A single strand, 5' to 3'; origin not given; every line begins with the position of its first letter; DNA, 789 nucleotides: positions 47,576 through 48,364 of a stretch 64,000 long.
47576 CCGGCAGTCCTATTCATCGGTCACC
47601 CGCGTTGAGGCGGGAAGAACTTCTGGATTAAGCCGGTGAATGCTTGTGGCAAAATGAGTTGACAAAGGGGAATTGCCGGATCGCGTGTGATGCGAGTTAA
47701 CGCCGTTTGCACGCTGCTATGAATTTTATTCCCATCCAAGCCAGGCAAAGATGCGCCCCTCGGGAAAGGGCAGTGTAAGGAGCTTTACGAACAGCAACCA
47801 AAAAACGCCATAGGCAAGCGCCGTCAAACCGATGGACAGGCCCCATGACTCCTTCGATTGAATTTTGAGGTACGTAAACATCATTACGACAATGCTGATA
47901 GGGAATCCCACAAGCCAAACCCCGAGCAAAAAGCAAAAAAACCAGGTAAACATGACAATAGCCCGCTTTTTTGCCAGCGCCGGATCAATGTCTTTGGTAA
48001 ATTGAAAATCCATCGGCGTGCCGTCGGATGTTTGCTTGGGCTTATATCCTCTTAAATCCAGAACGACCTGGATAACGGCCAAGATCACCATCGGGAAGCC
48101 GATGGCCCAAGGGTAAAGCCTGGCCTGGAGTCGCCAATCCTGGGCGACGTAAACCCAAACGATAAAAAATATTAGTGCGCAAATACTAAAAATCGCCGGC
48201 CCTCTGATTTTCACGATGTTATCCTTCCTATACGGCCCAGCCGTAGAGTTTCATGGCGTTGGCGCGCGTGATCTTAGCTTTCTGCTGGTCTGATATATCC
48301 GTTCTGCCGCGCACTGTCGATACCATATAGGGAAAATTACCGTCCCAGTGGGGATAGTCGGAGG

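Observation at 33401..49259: tctB and tctA are separated by an in-line array of eight TctC/Bug binding-protein paralogs plus one remnant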

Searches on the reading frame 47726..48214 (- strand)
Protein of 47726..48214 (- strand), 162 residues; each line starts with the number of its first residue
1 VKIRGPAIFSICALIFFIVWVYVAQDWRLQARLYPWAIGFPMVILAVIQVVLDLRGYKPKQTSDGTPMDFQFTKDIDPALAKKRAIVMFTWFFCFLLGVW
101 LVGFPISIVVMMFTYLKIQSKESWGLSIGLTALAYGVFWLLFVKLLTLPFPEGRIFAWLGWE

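Call 4: search_protein_families(library=pfam, proteins=[window:47726-48214:-])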
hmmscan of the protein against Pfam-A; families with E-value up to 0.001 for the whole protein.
window:47726-48214:- (162 aa): 1 family
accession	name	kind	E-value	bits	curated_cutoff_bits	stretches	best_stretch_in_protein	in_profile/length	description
PF07331.16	TctB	-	9.2e-12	45.7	29.1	1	11-151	2-137/137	Tripartite tricarboxylate transporter TctB family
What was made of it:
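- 47726..48214 (-): tctB, small membrane subunit (162 aa). Pfam PF07331, 45.7 bits, positions 2-137 of 137 (call 4).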

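Call 7: find_encoding_contigs(protein=window:47726-48214:-, flank=10000, max_places=6)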
Protein window:47726-48214:- (162 aa): no gene with exactly this product is on record in the collection.
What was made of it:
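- Tried and rejected: Exact look-up of the window's TctB in public assemblies: not on record (call 7).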

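Call 8: find_homologous_proteins(query=window:47726-48214:-)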
Query window:47726-48214:- (162 aa): 680 proteins with E <= 0.001 among 729 candidates; the best 120 are listed.
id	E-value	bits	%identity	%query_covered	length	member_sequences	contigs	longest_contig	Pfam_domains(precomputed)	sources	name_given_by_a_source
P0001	1.3e-100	353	98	100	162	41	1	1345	PF07331.17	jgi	jgi:hypothetical protein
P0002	4.1e-97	341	95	100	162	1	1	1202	PF07331.17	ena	-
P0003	1.6e-95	336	93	100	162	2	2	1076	PF07331.17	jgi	jgi:Tripartite tricarboxylate transporter TctB family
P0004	8.5e-94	331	92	100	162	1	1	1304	PF07331.17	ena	-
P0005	4.1e-93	328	91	100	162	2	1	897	PF07331.17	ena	-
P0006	9.1e-93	327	93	100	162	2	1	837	PF07331.17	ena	-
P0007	2.1e-92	326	90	100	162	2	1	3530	PF07331.17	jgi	-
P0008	5.1e-92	325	90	100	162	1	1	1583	PF07331.17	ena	-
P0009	1.4e-91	323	89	100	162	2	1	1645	PF07331.17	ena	-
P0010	1.9e-91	323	90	100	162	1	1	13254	PF07331.17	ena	-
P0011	2.1e-91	323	88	100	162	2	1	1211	PF07331.17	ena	-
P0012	1.3e-90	320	90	100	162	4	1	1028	PF07331.17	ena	-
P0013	5.4e-90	318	87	100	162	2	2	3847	PF07331.17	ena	-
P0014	5.8e-90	318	88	100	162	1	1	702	PF07331.17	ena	-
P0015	3.3e-89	316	87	100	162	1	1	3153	PF07331.17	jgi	jgi:Tripartite tricarboxylate transporter TctB family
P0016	8.7e-89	314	85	100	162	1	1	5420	PF07331.17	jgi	jgi:hypothetical protein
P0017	7.7e-88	311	88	100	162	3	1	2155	PF07331.17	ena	-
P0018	1.1e-87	311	86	99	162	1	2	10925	PF07331.17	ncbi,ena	ncbi:MAG TPA: tripartite tricarboxylate transporter TctB family protein [Candidatus Binatia bacteriu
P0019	2.7e-87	309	86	99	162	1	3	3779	PF07331.17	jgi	-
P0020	3.8e-87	309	86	99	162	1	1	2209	PF07331.17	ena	-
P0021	5.6e-85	302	86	99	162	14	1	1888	PF07331.17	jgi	jgi:uncharacterized membrane protein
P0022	6.1e-84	298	83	100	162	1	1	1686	PF07331.17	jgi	jgi:hypothetical protein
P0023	6.0e-80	285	78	100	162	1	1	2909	PF07331.17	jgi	jgi:hypothetical protein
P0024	2.9e-79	283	80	99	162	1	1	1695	PF07331.17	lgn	-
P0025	1.4e-78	281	79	99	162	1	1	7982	PF07331.17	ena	-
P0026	1.9e-78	281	78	99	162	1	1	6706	PF07331.17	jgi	jgi:hypothetical protein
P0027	2.3e-78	280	78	99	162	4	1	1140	PF07331.17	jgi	-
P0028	3.0e-78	280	78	99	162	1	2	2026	PF07331.17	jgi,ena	jgi:hypothetical protein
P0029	5.9e-78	279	78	99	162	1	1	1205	PF07331.17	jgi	jgi:hypothetical protein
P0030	6.0e-78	279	80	99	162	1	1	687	PF07331.17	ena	-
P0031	1.2e-77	278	79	100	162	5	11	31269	PF07331.17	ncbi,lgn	ncbi:MAG TPA: tripartite tricarboxylate transporter TctB family protein [Candidatus Binatia bacteriu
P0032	1.4e-77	278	79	99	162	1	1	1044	PF07331.17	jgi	jgi:hypothetical protein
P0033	5.2e-72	260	73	99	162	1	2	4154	PF07331.17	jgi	jgi:hypothetical protein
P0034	6.4e-70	253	72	100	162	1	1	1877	PF07331.17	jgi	jgi:tripartite tricarboxylate transporter TctB family protein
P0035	1.4e-69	252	73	99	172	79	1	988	PF07331.17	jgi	jgi:hypothetical protein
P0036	1.7e-69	251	72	99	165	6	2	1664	PF07331.17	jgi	-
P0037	1.7e-69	251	71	99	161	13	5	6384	PF07331.17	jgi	jgi:cytochrome b561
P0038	1.8e-69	251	69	99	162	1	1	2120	PF07331.17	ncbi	-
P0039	2.3e-69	251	70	100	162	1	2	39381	PF07331.17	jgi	jgi:hypothetical protein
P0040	3.5e-69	250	70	100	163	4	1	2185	PF07331.17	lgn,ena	-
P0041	4.0e-69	250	72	99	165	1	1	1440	PF07331.17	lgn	-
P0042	5.8e-69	250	69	100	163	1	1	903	PF07331.17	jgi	jgi:Tripartite tricarboxylate transporter TctB family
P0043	7.7e-69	249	71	99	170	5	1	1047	PF07331.17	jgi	jgi:Tripartite tricarboxylate transporter TctB family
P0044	7.9e-69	249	72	100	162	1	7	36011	PF07331.17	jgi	jgi:Tripartite tricarboxylate transporter TctB family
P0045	7.9e-69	249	70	99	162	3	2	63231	PF07331.17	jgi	jgi:hypothetical protein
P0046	1.0e-68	249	71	100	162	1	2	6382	PF07331.17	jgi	jgi:hypothetical protein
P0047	1.2e-68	249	69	99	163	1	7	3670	PF07331.17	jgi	jgi:hypothetical protein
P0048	1.4e-68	248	69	100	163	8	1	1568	PF07331.17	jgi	jgi:putative tricarboxylic transport membrane protein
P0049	1.5e-68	248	71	100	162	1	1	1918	PF07331.17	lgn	-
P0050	1.7e-68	248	69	100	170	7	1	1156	PF07331.17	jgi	jgi:Tripartite tricarboxylate transporter TctB family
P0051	1.9e-68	248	71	99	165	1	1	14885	PF07331.17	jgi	jgi:hypothetical protein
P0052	2.0e-68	248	69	100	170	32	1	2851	PF07331.17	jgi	jgi:Tripartite tricarboxylate transporter TctB family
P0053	3.8e-68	247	71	99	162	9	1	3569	PF07331.17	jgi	jgi:hypothetical protein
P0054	5.4e-68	247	69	100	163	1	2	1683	PF07331.17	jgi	jgi:Tripartite tricarboxylate transporter TctB family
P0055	1.4e-67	245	68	99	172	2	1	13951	PF07331.17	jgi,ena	jgi:Tripartite tricarboxylate transporter TctB family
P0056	1.8e-67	245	69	99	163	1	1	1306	PF07331.17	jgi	jgi:hypothetical protein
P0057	2.0e-67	245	71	100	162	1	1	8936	PF07331.17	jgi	jgi:hypothetical protein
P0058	2.1e-67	245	70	100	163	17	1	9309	PF07331.17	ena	-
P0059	2.3e-67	244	71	99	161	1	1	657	PF07331.17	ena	-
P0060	2.7e-67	244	71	99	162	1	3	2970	PF07331.17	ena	-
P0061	3.2e-67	244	69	99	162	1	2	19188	PF07331.17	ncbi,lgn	-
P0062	3.7e-67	244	68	100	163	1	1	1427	PF07331.17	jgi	jgi:hypothetical protein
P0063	3.9e-67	244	70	100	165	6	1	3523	PF07331.17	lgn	-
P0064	4.4e-67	244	69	99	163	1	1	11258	PF07331.17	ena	-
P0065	9.2e-67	242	69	100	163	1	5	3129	PF07331.17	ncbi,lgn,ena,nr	ncbi:MAG TPA: tripartite tricarboxylate transporter TctB family protein [Candidatus Binatia bacteriu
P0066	1.0e-66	242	67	100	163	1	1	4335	PF07331.17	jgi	jgi:hypothetical protein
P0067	1.5e-66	242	70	99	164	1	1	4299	PF07331.17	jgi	jgi:hypothetical protein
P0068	1.7e-66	242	71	99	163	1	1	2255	PF07331.17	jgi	jgi:Tripartite tricarboxylate transporter TctB family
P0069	2.0e-66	241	68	100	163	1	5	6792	PF07331.17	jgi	jgi:beta-lactamase regulating signal transducer with metallopeptidase domain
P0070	2.4e-66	241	68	100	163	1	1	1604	PF07331.17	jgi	jgi:hypothetical protein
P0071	2.6e-66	241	70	99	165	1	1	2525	PF07331.17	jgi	jgi:hypothetical protein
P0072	2.7e-66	241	67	100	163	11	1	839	PF07331.17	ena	-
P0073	2.7e-66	241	68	99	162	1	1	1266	PF07331.17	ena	-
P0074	2.9e-66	241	67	100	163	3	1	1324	PF07331.17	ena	-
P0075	2.9e-66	241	68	99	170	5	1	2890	PF07331.17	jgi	jgi:hypothetical protein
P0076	3.0e-66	241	68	99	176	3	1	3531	PF07331.17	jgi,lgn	jgi:hypothetical protein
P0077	3.4e-66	241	69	100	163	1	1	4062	PF07331.17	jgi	jgi:hypothetical protein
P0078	3.6e-66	241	66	100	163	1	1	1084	PF07331.17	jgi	jgi:hypothetical protein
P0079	3.7e-66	241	66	99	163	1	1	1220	PF07331.17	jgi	jgi:hypothetical protein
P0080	3.8e-66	240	75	86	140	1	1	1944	PF07331.17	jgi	jgi:hypothetical protein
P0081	3.8e-66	240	72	96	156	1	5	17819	PF07331.17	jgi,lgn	jgi:hypothetical protein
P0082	4.2e-66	240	69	99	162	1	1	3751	PF07331.17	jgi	jgi:hypothetical protein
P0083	5.0e-66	240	69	99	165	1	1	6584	PF07331.17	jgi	jgi:hypothetical protein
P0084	5.3e-66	240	68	99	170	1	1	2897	PF07331.17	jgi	jgi:Tripartite tricarboxylate transporter TctB family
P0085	6.0e-66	240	68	99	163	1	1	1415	PF07331.17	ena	-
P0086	1.1e-65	239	69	99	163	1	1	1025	PF07331.17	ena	-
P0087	1.1e-65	239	69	100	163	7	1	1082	PF07331.17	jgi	-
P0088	1.1e-65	239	68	99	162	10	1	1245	PF07331.17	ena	-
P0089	1.2e-65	239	69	100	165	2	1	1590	PF07331.17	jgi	jgi:hypothetical protein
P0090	1.2e-65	239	67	100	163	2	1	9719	PF07331.17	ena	-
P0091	1.4e-65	239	68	99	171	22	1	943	PF07331.17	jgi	jgi:hypothetical protein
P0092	1.7e-65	238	67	100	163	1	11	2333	PF07331.17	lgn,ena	-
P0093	1.7e-65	238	66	99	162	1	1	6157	PF07331.17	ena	-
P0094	1.8e-65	238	67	100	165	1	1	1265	PF07331.17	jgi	jgi:hypothetical protein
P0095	2.5e-65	238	68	99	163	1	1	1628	PF07331.17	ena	-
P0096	2.5e-65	238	69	100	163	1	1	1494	PF07331.17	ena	-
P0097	2.6e-65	238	69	100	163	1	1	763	PF07331.17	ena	-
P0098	3.2e-65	237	69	99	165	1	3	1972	PF07331.17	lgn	-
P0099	3.2e-65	237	68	100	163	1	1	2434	PF07331.17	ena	-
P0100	3.4e-65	237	67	100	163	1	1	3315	PF07331.17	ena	-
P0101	3.8e-65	237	68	99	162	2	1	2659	PF07331.17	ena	-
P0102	4.0e-65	237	68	99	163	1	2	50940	PF07331.17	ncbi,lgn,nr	ncbi:MAG TPA: tripartite tricarboxylate transporter TctB family protein [Candidatus Binatia bacteriu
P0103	4.2e-65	237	68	99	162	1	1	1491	PF07331.17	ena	-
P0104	4.4e-65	237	66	99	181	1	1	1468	PF07331.17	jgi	jgi:hypothetical protein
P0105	4.5e-65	237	67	99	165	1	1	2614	PF07331.17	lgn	-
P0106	4.9e-65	237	71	99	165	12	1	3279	PF07331.17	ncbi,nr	ncbi:MAG TPA: tripartite tricarboxylate transporter TctB family protein [Candidatus Binatia bacteriu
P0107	5.0e-65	237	67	99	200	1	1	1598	PF07331.17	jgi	jgi:hypothetical protein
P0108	6.8e-65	236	67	100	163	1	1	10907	PF07331.17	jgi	jgi:putative tricarboxylic transport membrane protein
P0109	7.4e-65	236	67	99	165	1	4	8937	PF07331.17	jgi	jgi:hypothetical protein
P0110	7.6e-65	236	68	99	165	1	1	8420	PF07331.17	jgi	jgi:hypothetical protein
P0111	7.7e-65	236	67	99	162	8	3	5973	PF07331.17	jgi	-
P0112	7.9e-65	236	66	99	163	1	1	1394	PF07331.17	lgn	-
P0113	7.9e-65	236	67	99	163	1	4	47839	PF07331.17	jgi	jgi:hypothetical protein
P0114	8.1e-65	236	68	100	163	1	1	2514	PF07331.17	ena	-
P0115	8.1e-65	236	68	99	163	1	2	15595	PF07331.17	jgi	jgi:hypothetical protein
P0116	8.9e-65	236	69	100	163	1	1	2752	PF07331.17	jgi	jgi:putative tricarboxylic transport membrane protein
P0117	9.3e-65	236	68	99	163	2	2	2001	PF07331.17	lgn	-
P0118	9.5e-65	236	66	99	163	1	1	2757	PF07331.17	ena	-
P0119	1.0e-64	236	72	100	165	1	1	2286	PF07331.17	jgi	jgi:hypothetical protein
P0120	1.2e-64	236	67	99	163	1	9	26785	PF07331.17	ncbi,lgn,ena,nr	ncbi:MAG TPA: tripartite tricarboxylate transporter TctB family protein [Verrucomicrobiae bacterium]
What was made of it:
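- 47726..48214 (-): 680 homologues were found, the named ones being Candidatus Binatia TctB (call 8).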

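Call 9: find_encoding_contigs(protein=P0045, flank=10000, max_places=3)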
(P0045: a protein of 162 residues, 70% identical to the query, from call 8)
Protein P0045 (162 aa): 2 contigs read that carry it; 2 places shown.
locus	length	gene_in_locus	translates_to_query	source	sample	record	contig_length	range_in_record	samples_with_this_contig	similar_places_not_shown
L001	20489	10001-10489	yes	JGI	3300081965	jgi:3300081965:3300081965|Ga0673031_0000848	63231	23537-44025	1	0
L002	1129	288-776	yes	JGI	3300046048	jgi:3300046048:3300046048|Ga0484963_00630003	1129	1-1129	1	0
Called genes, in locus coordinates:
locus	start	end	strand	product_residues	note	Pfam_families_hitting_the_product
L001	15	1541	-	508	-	PF00501:AMP-binding, PF13193:AMP-binding_C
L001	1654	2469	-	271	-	PF00378:ECH_1, PF16113:ECH_2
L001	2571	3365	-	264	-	PF00378:ECH_1, PF16113:ECH_2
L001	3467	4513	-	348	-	PF13379:NMT1_2, PF09084:NMT1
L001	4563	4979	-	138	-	PF12172:zf-ChsH2, PF01796:OB_ChsH2_C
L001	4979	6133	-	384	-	PF22691:Thiolase_C_1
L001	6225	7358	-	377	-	PF00441:Acyl-CoA_dh_1, PF08028:Acyl-CoA_dh_2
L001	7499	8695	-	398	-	PF02771:Acyl-CoA_dh_N (weak), PF02770:Acyl-CoA_dh_M, PF00441:Acyl-CoA_dh_1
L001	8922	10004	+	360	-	PF04909:Amidohydro_2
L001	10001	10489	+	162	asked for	PF07331:TctB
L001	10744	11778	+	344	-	PF03401:TctC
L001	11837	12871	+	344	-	PF03401:TctC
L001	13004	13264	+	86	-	-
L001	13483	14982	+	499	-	PF01970:TctA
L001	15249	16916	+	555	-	PF07969:Amidohydro_3, PF01979:Amidohydro_1 (weak), PF07969:Amidohydro_3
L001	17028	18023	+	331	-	PF04909:Amidohydro_2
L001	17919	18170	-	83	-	-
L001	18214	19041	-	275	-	PF08123:DOT1 (faint), PF13847:Methyltransf_31, PF08241:Methyltransf_11 (weak), PF08242:Methyltransf_12 (faint), PF13649:Methyltransf_25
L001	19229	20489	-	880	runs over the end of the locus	PF00989:PAS, PF08448:PAS_4 (weak), PF13188:PAS_8 (weak), PF13426:PAS_9, PF00512:HisKA, PF02518:HATPase_c, PF00072:Response_reg, PF01627:Hpt, +3 more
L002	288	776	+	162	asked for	PF07331:TctB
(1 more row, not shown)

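Call 10: find_encoding_contigs(protein=P0031, flank=10000, max_places=4)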
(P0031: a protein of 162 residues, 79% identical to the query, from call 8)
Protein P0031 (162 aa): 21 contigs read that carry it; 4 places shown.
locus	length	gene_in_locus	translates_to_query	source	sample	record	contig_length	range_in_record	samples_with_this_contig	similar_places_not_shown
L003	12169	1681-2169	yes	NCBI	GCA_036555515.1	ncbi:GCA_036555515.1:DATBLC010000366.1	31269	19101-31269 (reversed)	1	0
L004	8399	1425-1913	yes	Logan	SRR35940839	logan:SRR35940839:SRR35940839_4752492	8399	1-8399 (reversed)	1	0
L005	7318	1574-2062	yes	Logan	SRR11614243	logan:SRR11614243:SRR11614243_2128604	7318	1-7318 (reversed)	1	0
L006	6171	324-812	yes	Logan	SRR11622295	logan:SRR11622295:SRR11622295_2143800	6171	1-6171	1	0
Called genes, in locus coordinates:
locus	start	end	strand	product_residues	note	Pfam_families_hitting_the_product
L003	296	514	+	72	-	-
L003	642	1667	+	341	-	PF04909:Amidohydro_2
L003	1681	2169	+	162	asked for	PF07331:TctB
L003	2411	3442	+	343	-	PF03401:TctC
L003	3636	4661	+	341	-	PF03401:TctC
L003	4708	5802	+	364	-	PF03401:TctC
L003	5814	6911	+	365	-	PF03401:TctC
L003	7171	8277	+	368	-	PF03401:TctC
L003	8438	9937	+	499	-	PF01970:TctA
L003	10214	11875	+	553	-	PF01979:Amidohydro_1 (faint), PF07969:Amidohydro_3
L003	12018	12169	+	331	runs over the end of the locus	PF04909:Amidohydro_2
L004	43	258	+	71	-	-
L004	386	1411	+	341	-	PF04909:Amidohydro_2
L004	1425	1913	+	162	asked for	PF07331:TctB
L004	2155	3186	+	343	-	PF03401:TctC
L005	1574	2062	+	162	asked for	PF07331:TctB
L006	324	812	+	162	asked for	PF07331:TctB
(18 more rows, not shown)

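Call 11: find_encoding_contigs(protein=P0102, flank=10000, max_places=3)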
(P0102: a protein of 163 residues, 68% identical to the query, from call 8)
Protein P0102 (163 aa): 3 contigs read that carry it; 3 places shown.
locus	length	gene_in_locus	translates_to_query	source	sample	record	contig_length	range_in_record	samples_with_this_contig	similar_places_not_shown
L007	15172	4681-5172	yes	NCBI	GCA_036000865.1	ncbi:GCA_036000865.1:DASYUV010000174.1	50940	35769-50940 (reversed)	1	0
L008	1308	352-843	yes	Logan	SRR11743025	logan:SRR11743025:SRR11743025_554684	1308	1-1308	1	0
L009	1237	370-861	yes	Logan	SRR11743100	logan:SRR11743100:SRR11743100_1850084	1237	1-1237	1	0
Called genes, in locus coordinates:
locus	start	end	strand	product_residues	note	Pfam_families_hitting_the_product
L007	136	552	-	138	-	PF12172:zf-ChsH2, PF01796:OB_ChsH2_C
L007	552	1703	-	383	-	PF22691:Thiolase_C_1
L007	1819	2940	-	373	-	PF02771:Acyl-CoA_dh_N (weak), PF00441:Acyl-CoA_dh_1, PF08028:Acyl-CoA_dh_2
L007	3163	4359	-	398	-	PF02771:Acyl-CoA_dh_N, PF02770:Acyl-CoA_dh_M, PF00441:Acyl-CoA_dh_1, PF08028:Acyl-CoA_dh_2 (weak)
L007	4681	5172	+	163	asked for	PF07331:TctB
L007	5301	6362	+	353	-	PF03401:TctC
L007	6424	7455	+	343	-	PF03401:TctC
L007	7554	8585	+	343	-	PF03401:TctC (weak)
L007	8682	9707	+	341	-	PF03401:TctC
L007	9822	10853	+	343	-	PF03401:TctC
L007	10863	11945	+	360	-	PF03401:TctC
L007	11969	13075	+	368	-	PF03401:TctC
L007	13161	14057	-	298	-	PF00685:Sulfotransfer_1, PF13469:Sulfotransfer_3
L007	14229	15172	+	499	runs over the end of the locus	PF01970:TctA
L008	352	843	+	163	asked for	PF07331:TctB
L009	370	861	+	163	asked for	PF07331:TctB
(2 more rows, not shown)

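Call 25: find_related_loci(query=A1, collection=genome_contigs, flank=10000)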
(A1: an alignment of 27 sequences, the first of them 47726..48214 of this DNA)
Query A1 (162 aa) in genome_contigs; peptide patterns used: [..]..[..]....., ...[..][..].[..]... (x = any residue, [..] = any of these).
105 stretches matched a pattern; 89 encode a relative of the query (tblastn E <= 1e-3); the best 80 are kept; 80 distinct loci.
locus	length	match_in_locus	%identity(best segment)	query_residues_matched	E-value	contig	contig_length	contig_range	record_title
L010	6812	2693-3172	86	1-160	1e-89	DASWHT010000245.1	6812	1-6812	MAG TPA_asm: Candidatus Binatia bacterium isolate SMAG_U2849 k141_3443006, whole genome shotgun sequence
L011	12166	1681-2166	78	1-162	2e-80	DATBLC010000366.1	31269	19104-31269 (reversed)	MAG TPA_asm: Candidatus Binatia bacterium isolate SMAG_U3962 k141_2723420, whole genome shotgun sequence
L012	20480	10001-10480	73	1-160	2e-74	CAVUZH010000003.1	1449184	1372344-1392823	MAG: uncultured delta proteobacterium isolate MFD05567.bin.2.276 genome assembly, contig: contig_11253, whole genome sho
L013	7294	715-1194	73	1-160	5e-74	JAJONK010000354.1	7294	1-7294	MAG: Deltaproteobacteria bacterium isolate C_No_T20_B_bin.39 scaffold_30095, whole genome shotgun sequence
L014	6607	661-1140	72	1-160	2e-73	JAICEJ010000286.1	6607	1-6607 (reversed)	MAG: Candidatus Binatia bacterium isolate BD_FP_2_bin.16 k141_5579047_length_6607_cov_20.1381, whole genome shotgun sequ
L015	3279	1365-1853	71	1-160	2e-69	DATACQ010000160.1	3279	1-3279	MAG TPA_asm: Candidatus Binatia bacterium isolate SMAG_U6728 k141_295356, whole genome shotgun sequence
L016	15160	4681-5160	67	1-160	1e-68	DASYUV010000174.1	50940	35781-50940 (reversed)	MAG TPA_asm: Candidatus Binatia bacterium isolate SMAG_U4604 k141_2212733, whole genome shotgun sequence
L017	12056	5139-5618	66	1-160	7e-69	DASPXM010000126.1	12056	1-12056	MAG TPA_asm: Verrucomicrobiia bacterium isolate SMAG_U11567 k141_1431103, whole genome shotgun sequence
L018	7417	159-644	64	1-162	2e-66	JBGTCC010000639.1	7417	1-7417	MAG: Thermodesulfobacteriota bacterium isolate JTS-RE110 k141_2460252, whole genome shotgun sequence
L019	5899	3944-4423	64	1-160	1e-65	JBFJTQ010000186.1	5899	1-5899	MAG: Candidatus Binatia bacterium isolate Mix_sand19.2022.05.D.23 k141_3227424_length_5899_cov_7.0000, whole genome shot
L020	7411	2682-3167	65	1-160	1e-65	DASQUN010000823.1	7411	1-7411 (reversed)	MAG TPA_asm: Candidatus Udaeobacter sp. isolate SMAG_U10962 k141_894361, whole genome shotgun sequence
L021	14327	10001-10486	65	1-162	1e-65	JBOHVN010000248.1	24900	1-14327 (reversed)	MAG: Candidatus Binatia bacterium isolate M3-S_metawrap_bin.190 k127_1758851, whole genome shotgun sequence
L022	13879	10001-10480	64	1-160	9e-65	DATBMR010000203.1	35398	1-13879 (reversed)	MAG TPA_asm: Candidatus Binatia bacterium isolate SMAG_U4003 k141_2375218, whole genome shotgun sequence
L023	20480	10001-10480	64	1-160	5e-64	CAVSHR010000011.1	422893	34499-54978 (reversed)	MAG: uncultured delta proteobacterium isolate MFD05684.bin.2.48 genome assembly, contig: contig_73356, whole genome shot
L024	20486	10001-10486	69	1-162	6e-64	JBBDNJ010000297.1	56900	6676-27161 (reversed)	MAG: Candidatus Binatia bacterium isolate LejiaB_54_11 Lejia_B_704_length_56900_cov_6, whole genome shotgun sequence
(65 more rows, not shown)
